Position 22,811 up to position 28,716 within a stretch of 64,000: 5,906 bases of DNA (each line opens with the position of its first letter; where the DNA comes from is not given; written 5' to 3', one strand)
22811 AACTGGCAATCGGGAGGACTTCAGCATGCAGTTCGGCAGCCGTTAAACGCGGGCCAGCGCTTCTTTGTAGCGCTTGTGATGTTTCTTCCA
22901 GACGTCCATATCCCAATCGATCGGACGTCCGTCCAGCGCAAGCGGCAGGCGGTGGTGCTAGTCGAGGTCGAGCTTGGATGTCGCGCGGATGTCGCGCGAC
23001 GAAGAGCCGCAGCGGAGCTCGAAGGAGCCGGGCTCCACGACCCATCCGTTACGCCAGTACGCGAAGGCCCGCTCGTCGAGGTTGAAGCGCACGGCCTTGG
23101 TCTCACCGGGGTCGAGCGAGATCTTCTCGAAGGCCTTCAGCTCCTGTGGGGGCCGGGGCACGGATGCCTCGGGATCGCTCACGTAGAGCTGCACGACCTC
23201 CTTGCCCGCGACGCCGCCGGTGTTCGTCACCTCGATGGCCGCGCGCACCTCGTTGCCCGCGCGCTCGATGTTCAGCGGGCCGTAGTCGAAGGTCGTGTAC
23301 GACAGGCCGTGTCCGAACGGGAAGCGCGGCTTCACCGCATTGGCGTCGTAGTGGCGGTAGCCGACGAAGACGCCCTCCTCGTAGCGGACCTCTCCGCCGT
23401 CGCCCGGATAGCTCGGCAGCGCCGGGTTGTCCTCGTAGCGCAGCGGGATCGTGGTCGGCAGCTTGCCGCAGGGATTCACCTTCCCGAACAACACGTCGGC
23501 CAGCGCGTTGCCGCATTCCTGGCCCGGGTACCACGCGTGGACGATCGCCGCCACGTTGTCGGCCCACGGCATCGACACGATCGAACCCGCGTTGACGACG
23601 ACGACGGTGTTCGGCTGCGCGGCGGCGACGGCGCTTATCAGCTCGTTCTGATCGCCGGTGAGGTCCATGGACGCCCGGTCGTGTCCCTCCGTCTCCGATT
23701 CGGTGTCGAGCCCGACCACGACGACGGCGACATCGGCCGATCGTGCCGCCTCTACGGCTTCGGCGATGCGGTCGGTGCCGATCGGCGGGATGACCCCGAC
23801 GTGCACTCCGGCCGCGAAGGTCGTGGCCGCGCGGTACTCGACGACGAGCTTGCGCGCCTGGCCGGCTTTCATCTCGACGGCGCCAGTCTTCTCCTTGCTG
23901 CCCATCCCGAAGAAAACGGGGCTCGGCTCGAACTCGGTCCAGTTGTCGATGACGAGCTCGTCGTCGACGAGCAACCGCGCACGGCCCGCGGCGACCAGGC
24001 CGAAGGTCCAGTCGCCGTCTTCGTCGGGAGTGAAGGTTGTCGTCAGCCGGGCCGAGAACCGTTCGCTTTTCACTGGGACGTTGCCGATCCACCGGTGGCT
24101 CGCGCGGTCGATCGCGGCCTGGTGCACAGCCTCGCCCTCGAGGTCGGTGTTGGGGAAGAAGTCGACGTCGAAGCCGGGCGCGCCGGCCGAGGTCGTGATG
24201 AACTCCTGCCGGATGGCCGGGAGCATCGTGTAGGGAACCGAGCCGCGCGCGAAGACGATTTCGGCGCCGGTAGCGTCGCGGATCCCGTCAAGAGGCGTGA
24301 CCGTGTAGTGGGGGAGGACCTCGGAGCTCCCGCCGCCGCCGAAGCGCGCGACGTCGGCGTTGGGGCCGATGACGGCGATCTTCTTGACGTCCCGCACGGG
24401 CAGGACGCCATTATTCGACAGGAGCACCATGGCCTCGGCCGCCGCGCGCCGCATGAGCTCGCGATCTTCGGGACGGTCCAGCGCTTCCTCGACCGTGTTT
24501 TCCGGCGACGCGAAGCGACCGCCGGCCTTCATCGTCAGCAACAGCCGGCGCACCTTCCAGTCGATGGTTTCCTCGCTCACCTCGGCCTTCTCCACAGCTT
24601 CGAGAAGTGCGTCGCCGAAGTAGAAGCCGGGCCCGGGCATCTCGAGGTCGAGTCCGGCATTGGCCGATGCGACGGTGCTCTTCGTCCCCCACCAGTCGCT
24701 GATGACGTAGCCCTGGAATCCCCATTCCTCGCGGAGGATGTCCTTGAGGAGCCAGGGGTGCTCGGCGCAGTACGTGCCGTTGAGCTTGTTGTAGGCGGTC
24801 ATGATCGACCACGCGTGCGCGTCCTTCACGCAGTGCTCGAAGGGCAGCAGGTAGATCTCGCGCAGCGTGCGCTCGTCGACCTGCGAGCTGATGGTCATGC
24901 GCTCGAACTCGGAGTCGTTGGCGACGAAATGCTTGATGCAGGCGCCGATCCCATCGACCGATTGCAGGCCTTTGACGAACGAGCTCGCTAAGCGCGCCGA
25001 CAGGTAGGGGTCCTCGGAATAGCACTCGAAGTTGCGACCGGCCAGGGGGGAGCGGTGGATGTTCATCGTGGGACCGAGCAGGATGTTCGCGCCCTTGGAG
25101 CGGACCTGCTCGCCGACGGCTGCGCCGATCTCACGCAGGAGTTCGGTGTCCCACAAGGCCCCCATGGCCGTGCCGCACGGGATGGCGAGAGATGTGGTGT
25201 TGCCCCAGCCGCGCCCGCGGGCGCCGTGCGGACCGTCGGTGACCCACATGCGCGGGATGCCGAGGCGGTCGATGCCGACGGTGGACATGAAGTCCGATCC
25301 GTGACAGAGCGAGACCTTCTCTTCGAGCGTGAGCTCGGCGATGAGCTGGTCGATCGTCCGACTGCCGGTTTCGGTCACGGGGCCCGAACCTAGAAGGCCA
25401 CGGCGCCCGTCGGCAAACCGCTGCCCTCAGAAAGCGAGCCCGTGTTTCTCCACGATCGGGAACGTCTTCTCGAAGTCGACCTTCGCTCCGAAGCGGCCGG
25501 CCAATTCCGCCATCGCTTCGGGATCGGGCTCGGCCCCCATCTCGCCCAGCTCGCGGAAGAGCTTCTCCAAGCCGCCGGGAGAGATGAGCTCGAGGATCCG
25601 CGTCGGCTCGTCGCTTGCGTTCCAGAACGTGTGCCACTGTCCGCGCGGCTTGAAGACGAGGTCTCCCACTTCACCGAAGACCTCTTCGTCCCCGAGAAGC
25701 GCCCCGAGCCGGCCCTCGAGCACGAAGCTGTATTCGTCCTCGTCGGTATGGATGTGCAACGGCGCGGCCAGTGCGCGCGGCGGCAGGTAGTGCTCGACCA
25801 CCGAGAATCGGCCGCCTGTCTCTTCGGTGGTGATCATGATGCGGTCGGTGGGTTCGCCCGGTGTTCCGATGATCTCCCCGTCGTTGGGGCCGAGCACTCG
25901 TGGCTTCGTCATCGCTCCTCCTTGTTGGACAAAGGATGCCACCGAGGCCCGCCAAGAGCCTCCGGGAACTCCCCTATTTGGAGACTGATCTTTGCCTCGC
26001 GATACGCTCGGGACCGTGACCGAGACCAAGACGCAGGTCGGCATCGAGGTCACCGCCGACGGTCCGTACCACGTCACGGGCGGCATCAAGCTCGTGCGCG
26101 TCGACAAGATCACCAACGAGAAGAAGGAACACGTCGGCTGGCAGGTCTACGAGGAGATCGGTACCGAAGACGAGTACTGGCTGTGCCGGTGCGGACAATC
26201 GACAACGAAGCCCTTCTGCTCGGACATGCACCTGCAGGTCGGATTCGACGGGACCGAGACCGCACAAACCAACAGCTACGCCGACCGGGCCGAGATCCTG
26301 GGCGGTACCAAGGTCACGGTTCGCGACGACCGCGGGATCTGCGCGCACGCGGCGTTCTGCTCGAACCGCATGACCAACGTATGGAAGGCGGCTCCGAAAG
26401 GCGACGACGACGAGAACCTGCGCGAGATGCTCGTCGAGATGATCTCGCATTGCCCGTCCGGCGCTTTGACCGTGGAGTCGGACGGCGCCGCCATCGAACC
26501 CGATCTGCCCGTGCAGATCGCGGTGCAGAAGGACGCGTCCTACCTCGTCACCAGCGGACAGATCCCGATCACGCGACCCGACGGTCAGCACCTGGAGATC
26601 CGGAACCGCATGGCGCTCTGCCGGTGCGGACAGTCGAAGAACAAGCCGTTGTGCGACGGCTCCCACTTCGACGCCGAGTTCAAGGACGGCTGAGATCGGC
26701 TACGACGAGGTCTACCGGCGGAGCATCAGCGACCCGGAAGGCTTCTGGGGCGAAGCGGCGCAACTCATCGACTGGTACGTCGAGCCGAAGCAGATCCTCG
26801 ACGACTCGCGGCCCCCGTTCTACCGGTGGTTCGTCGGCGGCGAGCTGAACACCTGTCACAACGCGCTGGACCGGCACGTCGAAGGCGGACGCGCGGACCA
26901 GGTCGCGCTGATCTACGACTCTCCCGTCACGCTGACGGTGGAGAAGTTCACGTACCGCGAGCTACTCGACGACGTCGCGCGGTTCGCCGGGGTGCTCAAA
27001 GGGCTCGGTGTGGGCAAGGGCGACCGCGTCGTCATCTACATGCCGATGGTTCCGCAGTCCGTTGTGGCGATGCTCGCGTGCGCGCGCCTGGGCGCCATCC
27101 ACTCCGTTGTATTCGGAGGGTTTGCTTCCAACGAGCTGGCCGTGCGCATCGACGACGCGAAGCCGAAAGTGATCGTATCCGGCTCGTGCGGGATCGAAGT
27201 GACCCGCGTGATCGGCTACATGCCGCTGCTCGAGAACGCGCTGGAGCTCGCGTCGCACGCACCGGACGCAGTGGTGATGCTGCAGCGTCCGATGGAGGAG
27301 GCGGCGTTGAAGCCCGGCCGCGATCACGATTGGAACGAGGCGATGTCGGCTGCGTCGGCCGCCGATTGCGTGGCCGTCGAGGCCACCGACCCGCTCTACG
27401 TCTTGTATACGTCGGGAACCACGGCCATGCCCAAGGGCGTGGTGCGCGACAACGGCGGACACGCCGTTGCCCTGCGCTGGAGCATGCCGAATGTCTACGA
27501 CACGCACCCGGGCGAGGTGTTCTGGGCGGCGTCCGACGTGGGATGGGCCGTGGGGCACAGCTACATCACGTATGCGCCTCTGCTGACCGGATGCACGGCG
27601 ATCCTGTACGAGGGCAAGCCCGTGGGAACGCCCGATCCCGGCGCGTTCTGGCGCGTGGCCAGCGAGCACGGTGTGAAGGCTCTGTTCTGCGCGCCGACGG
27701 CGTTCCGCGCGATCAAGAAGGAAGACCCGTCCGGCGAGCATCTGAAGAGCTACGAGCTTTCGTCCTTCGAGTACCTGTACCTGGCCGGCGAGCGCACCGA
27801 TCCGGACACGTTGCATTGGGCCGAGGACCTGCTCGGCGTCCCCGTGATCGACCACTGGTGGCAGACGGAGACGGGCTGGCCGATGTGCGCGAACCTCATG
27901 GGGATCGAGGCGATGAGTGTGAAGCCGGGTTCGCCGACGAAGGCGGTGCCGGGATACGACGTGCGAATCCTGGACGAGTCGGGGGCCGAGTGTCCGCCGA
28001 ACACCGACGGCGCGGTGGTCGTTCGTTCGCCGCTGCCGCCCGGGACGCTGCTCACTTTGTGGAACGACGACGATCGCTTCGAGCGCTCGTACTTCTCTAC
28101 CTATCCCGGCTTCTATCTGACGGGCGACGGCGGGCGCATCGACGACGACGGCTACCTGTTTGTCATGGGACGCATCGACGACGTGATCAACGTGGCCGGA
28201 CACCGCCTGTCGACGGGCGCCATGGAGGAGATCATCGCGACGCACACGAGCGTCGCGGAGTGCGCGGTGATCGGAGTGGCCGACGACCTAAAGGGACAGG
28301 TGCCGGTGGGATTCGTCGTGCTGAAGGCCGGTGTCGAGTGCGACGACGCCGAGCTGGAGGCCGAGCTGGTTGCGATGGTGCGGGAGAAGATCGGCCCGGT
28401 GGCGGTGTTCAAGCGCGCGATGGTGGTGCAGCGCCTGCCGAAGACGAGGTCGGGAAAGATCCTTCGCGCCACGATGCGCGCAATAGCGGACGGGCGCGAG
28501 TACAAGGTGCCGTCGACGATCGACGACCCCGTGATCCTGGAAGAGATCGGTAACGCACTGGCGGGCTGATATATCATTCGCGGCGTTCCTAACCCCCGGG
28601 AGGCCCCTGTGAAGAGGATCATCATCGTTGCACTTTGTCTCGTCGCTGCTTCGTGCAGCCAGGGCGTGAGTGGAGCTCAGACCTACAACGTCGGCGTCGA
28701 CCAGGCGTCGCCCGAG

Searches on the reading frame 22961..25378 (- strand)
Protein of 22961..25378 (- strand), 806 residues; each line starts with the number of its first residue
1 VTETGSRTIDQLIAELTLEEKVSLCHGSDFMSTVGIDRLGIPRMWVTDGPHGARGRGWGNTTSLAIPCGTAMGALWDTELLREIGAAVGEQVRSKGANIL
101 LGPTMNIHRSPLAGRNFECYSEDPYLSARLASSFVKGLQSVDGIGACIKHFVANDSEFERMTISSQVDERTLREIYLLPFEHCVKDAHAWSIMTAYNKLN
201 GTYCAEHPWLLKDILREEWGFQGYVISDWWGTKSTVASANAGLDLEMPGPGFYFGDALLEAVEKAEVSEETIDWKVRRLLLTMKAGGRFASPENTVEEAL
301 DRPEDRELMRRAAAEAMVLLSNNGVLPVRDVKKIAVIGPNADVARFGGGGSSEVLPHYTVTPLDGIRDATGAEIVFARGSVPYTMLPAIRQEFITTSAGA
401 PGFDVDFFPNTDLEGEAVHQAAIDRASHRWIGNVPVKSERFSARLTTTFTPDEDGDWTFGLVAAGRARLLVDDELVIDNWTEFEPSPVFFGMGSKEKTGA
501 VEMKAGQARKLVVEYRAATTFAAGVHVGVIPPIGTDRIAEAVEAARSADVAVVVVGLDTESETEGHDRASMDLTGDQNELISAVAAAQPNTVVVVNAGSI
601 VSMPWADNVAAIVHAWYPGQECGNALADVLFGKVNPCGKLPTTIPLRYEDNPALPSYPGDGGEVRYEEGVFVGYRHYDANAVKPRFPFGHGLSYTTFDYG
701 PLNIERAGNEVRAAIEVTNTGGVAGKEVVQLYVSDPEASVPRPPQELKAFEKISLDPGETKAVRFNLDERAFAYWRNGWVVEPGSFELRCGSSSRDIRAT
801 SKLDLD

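Call 53: search_protein_families(library=pfam, proteins=[window:22961-25378:-], max_evalue=0.0001)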
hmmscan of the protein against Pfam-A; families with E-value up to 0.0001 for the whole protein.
window:22961-25378:- (806 aa): 4 families
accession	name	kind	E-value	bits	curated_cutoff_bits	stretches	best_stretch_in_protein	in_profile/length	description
PF01915.27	Glyco_hydro_3_C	-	8.5e-65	218.9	31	1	317-694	1-200/200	Glycosyl hydrolase family 3 C-terminal domain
PF00933.27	Glyco_hydro_3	-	2.8e-46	158.9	27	1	37-280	59-314/316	Glycosyl hydrolase family 3 N terminal domain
PF14310.12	Fn3-like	-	8.8e-27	93.5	25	1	727-794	1-71/71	Fibronectin type III-like domain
PF07691.17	PA14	-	2.1e-15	57.2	24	1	406-521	8-124/147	PA14 domain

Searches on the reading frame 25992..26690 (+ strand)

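Call 53: search_protein_families(library=pfam, proteins=[window:25992-26690:+], max_evalue=0.0001)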
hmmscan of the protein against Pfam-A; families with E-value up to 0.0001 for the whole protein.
window:25992-26690:+ (233 aa): 2 families
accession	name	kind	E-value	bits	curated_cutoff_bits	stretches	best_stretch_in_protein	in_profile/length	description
PF09360.15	zf-CDGSH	-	3.2e-31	107.8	29.5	2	183-225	3-47/48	Iron-binding zinc finger CDGSH type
PF06902.16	Fer4_19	-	4.5e-13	49.5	24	1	105-161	3-61/64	Divergent 4Fe-4S mono-cluster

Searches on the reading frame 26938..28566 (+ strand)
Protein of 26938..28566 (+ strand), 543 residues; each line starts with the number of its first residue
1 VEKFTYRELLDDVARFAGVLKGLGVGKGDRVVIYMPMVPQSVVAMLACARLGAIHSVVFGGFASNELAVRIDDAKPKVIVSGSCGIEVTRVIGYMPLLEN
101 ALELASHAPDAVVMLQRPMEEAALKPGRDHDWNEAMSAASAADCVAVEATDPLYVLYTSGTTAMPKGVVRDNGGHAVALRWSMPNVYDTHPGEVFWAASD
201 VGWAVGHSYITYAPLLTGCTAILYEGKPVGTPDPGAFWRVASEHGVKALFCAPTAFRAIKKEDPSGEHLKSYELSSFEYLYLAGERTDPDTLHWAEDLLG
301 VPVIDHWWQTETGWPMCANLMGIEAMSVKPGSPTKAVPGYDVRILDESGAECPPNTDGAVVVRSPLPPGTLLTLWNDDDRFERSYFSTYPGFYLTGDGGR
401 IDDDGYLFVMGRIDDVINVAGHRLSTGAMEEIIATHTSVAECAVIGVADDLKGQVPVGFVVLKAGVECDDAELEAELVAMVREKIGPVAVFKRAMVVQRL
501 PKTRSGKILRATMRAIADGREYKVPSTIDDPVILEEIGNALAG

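Call 53: search_protein_families(library=pfam, proteins=[window:26938-28566:+], max_evalue=0.0001)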
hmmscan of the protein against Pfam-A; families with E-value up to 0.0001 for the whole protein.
window:26938-28566:+ (543 aa): 2 families
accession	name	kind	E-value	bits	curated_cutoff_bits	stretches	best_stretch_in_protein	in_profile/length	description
PF00501.34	AMP-binding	-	5.8e-72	243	29.9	1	2-365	20-377/384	AMP-binding enzyme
PF13193.12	AMP-binding_C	-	5.5e-27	94.9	24.5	1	429-507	2-76/76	AMP-binding enzyme C-terminal domain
